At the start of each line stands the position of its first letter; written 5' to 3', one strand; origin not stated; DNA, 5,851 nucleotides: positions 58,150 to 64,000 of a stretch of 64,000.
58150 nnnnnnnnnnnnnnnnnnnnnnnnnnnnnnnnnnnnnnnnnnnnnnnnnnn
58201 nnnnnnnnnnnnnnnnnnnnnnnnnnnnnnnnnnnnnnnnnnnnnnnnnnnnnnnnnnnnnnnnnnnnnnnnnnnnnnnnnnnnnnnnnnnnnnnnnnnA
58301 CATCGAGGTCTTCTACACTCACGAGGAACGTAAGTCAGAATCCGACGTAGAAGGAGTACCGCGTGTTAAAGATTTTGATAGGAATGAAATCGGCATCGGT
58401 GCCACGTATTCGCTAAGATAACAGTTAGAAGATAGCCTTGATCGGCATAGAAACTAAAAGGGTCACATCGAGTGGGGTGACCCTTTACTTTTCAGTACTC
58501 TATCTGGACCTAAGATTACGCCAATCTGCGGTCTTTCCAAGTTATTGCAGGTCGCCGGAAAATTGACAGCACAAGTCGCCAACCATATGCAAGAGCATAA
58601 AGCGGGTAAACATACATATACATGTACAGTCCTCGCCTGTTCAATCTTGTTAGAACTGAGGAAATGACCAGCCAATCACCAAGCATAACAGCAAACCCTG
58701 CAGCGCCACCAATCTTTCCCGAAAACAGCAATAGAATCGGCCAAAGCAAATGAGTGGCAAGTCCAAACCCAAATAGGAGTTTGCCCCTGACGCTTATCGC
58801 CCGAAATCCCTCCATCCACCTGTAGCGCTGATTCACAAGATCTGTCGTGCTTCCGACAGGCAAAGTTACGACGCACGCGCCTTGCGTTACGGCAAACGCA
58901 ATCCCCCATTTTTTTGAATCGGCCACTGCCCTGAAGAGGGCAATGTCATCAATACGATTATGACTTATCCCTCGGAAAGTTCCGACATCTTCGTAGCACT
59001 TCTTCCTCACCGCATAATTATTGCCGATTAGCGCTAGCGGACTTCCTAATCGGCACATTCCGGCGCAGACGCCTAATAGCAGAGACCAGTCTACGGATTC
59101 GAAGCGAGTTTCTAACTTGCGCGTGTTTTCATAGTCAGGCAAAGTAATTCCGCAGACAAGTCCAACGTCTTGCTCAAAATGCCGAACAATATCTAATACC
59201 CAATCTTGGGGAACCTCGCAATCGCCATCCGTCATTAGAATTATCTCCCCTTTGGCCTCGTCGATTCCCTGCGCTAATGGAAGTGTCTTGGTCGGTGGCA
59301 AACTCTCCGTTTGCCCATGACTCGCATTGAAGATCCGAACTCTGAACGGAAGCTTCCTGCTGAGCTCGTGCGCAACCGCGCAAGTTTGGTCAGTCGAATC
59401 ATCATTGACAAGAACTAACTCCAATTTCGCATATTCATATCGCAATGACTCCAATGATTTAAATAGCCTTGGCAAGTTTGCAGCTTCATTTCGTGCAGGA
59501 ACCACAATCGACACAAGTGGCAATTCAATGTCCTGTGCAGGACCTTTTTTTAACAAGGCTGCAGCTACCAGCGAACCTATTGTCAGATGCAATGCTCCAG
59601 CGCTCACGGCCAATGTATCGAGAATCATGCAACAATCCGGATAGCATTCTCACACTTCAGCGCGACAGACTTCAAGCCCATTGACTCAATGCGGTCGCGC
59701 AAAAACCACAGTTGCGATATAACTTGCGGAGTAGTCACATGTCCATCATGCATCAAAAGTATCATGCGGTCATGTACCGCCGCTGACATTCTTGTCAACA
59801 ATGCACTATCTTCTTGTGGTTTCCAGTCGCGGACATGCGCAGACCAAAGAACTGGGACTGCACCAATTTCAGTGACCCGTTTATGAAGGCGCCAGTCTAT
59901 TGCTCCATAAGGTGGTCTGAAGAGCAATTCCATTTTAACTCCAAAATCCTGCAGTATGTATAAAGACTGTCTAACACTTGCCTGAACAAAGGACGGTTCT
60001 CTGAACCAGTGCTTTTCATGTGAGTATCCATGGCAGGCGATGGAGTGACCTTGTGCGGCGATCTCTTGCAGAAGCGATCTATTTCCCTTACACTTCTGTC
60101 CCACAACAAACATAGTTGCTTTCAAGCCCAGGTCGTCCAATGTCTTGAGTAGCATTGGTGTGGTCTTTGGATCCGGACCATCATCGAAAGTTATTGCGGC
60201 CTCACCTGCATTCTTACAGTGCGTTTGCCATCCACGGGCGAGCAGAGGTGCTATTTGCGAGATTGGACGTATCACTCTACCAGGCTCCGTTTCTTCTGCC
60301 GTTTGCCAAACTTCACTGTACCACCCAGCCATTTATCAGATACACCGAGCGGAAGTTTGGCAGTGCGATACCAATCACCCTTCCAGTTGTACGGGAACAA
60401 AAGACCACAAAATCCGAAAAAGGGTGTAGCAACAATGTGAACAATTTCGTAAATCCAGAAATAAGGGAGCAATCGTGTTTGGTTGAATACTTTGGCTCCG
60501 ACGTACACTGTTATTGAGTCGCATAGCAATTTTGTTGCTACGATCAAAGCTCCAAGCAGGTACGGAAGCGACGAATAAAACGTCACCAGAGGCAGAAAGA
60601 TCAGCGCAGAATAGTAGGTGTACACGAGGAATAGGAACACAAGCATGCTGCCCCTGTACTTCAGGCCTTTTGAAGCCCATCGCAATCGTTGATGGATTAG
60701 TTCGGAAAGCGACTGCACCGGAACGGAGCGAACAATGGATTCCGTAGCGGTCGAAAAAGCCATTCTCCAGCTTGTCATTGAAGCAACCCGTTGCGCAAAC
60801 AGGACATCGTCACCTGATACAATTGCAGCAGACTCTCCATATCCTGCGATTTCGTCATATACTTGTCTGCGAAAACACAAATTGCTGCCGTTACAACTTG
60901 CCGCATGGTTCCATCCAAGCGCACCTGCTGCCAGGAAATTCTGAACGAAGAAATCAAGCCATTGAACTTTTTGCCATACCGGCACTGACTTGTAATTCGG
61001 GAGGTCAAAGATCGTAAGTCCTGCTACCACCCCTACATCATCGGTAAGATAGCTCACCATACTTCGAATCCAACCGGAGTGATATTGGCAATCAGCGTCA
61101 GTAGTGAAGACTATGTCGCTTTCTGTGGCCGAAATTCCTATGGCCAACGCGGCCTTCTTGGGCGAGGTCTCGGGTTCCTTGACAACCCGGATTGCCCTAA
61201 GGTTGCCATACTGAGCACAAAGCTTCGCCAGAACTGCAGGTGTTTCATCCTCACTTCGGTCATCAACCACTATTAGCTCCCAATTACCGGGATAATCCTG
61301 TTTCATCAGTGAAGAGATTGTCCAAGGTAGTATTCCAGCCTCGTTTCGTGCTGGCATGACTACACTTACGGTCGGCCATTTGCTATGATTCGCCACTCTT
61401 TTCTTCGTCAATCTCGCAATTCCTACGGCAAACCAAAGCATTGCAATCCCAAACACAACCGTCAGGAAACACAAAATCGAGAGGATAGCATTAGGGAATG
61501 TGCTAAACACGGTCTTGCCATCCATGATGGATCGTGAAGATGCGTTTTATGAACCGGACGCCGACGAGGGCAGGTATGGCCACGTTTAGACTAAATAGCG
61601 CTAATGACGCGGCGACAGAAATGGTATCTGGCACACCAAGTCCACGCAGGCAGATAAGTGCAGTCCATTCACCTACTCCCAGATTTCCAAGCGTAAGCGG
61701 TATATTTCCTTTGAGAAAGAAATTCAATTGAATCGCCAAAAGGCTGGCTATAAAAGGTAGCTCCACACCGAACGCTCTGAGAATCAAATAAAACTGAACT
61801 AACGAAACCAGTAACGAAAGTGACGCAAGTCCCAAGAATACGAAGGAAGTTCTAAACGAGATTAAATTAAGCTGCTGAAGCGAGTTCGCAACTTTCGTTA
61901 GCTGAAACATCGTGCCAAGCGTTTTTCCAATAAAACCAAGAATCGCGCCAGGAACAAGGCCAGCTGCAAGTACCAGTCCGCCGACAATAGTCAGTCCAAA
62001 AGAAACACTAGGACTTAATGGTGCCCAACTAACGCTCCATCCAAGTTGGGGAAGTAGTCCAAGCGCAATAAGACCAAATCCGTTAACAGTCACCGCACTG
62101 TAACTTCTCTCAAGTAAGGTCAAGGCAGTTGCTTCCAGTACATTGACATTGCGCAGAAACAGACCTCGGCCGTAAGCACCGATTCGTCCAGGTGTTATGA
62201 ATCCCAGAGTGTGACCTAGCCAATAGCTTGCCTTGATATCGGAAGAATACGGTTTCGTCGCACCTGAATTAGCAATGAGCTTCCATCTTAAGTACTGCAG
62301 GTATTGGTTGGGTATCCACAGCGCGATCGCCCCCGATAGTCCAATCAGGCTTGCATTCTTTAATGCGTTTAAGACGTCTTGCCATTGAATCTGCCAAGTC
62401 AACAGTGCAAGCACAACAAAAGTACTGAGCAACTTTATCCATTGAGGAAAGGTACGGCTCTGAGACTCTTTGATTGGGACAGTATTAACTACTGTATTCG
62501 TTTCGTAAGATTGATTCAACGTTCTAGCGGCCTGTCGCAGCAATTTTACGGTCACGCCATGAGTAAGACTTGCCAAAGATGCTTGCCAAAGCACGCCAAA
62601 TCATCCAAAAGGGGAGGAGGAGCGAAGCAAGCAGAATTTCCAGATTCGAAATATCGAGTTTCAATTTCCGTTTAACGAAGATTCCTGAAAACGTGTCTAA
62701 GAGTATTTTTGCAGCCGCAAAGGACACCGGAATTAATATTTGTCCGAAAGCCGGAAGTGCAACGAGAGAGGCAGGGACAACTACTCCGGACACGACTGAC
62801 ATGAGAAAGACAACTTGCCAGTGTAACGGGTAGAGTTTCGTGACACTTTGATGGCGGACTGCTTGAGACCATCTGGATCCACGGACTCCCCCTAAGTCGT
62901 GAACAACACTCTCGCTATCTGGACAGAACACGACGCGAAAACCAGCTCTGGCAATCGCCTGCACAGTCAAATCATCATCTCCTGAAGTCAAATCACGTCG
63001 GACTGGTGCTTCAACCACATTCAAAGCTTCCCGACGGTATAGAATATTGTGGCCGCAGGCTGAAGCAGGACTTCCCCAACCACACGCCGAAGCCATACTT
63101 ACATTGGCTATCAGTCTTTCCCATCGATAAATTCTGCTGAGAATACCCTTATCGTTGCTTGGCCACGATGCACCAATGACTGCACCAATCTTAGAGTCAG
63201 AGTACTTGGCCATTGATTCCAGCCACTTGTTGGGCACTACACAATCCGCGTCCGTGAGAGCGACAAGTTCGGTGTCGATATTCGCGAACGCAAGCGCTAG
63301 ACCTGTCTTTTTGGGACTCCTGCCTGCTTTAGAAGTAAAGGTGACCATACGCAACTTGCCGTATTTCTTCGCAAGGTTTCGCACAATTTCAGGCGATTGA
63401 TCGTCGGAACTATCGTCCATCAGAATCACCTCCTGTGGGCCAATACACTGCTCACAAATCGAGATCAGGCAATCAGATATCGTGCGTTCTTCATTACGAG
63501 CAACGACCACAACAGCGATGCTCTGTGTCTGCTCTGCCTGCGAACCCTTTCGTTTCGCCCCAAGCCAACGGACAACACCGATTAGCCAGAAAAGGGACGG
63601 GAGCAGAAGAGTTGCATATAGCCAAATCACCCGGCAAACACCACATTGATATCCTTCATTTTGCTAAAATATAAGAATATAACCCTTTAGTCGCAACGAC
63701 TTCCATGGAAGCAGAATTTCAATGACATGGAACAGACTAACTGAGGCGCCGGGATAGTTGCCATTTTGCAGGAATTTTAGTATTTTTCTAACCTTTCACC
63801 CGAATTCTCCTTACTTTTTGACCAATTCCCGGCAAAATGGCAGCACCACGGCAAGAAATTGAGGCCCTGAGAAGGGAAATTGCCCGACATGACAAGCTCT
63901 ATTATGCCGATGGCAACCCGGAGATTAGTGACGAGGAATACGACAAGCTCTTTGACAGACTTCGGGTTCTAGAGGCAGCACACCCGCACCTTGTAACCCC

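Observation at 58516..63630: Convergent operon of three tandem processive GT2 synthases with a CE4 deacetylase and a UPF0104 flippase-like protein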

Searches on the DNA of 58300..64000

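Call 91: search_rna_families(source=window, start=58300, end=64000, threshold=evalue, max_evalue=1)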
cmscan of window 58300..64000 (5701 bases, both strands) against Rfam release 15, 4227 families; matches with E-value up to 1: 0.
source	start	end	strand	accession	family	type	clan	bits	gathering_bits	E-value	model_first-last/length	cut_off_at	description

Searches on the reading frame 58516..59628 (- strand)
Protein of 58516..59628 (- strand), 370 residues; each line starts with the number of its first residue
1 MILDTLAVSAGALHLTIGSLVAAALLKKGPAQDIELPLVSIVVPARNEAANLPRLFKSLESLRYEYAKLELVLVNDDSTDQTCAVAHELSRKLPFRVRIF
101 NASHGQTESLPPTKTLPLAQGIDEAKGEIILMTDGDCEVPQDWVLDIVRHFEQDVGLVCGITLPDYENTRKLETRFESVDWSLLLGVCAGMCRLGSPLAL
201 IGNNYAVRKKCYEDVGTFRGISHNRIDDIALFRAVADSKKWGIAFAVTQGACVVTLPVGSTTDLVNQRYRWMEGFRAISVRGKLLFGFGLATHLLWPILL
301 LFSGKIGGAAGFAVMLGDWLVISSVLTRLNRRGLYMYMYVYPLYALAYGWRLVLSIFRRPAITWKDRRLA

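Call 5: search_protein_families(library=pfam, proteins=[window:58516-59628:-], max_evalue=0.01)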
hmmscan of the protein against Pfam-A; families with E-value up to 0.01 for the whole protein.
window:58516-59628:- (370 aa): 4 families
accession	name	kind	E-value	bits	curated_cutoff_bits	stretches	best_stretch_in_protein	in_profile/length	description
PF00535.33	Glycos_transf_2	-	9.1e-21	74.9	23.3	1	40-173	1-126/168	Glycosyl transferase family 2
PF13632.12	Glyco_trans_2_3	-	3.9e-16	59.9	27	1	129-349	1-195/198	Glycosyl transferase family group 2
PF13641.12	Glyco_tranf_2_3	-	4.2e-14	53.5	27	1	39-274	3-230/230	Glycosyltransferase like family 2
PF13506.12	Glyco_transf_21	-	8e-13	48.7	21.7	1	113-271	17-172/174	Glycosyl transferase family 21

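Call 6: search_protein_families(library=ncbifam, proteins=[window:58516-59628:-], max_evalue=0.01)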
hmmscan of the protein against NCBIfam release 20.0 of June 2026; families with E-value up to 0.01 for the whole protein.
window:58516-59628:- (370 aa): 19 families
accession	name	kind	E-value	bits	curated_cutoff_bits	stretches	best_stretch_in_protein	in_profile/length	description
TIGR03965.1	mycofact_glyco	equivalog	7e-19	68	280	1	19-218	56-247/467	mycofactocin biosynthesis glycosyltransferase MftF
TIGR03937.1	PgaC_IcaA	equivalog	4.7e-17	62.1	422.3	1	29-300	37-294/407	poly-beta-1,6-N-acetyl-D-glucosamine synthase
TIGR03472.1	HpnI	equivalog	3.2e-16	59.1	310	1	5-369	9-362/373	bacteriohopanetetrol glucosamine biosynthesis glycosyltransferase HpnI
TIGR03469.1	HpnB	hypoth_equivalog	1.2e-15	57.5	379.25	1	34-154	41-163/386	hopene-associated glycosyltransferase HpnB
NF041875.1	EPS_EpsD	equivalog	2.6e-13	50.1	370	1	39-231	1-185/325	exopolysaccharide biosynthesis glycosyltransferase EpsD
TIGR04283.1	glyco_like_mftF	equivalog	4.2e-13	49.4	182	1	39-242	1-176/221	TIGR04283 family arsenosugar biosynthesis glycosyltransferase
TIGR03111.1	glyc2_xrt_Gpos1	hypoth_equivalog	3.4e-11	42.6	363.95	1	21-176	33-183/439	TIGR03111 family XrtG-associated glycosyltransferase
NF007482.0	PRK10073.1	equivalog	6.8e-07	28.6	423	1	37-138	6-97/334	glycosyltransferase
NF047588.1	GlcsyltransPgfSStrep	equivalog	7.1e-07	28.7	500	1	39-160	3-119/308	glycosyltransferase PgfS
NF010496.0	PRK13915.1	equivalog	6.6e-06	25.4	262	1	39-141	33-131/307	glucosyl-3-phosphoglycerate synthase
NF038302.1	EPS_HpsE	equivalog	1.2e-05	24.4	300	1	40-153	4-113/307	hormogonium polysaccharide biosynthesis glycosyltransferase HpsE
NF038299.1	EPS_HpsN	equivalog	2.1e-05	23.7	425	1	37-163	1-120/317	hormogonium polysaccharide biosynthesis glycosyltransferase HpsN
NF045692.1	OglycostaseCruG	equivalog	2.9e-05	23.2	600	1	29-100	33-101/386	2'-O-glycosyltransferase CruG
NF007986.1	PRK10714.1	equivalog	3.2e-05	23.1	529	1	38-158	7-122/316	undecaprenyl-phosphate 4-deoxy-4-formamido-L-arabinose transferase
NF050050.1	ProtGlycPglI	equivalog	0.00015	21.2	500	1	37-158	2-115/306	GalNAc(5)-diNAcBac-PP-undecaprenol beta-1,3-glucosyltransferase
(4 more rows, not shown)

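Call 10: search_solved_structures(query=window:58516-59628:-, max_evalue=0.001)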
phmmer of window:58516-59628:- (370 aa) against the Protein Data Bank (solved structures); distinct sequences matched with E-value up to 0.001: 14.
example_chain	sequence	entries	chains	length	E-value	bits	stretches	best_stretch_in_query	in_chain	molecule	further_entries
5mlz_A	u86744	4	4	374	4.9e-08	35.5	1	38-152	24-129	Dolichol monophosphate mannose synthase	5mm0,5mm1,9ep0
5ej1_A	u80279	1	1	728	1.8e-07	33.7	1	30-294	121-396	Putative cellulose synthase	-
4hg6_A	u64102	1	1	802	2.2e-07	33.4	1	30-294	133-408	Cellulose Synthase Subunit A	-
4p00_A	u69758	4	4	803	2.2e-07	33.4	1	30-294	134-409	Cellulose Synthase A subunit | Cellulose Synthase subunit A | Putative cellulose synthase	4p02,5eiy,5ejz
5tze_C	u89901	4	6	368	3.3e-05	26.3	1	40-151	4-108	Glycosyl transferase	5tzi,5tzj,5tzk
5hea_A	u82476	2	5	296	5e-05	25.7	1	38-144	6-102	Putative glycosyltransferase (GalT1)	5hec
5eke_A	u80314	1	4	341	5.7e-05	25.5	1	39-157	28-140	Uncharacterized glycosyltransferase sll0501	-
5ekp_C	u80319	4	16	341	6.1e-05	25.4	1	39-157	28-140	Uncharacterized glycosyltransferase sll0501 | Glycosyltransferase sll0501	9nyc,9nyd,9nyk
9nye_A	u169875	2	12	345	6.3e-05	25.3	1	39-157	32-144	Glycosyltransferase sll0501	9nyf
5tz8_A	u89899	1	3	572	6.8e-05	25.2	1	40-151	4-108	Glycosyl transferase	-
26qs_A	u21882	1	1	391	0.00017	23.9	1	35-242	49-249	Ceramide glucosyltransferase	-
26qf_A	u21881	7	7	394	0.00017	23.9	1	35-242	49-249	Ceramide glucosyltransferase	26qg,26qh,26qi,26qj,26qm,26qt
8vh7_A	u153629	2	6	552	0.00054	22.2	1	36-136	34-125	Heparosan synthase B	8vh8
8viw_A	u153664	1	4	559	0.00056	22.2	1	36-136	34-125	Heparosan synthase B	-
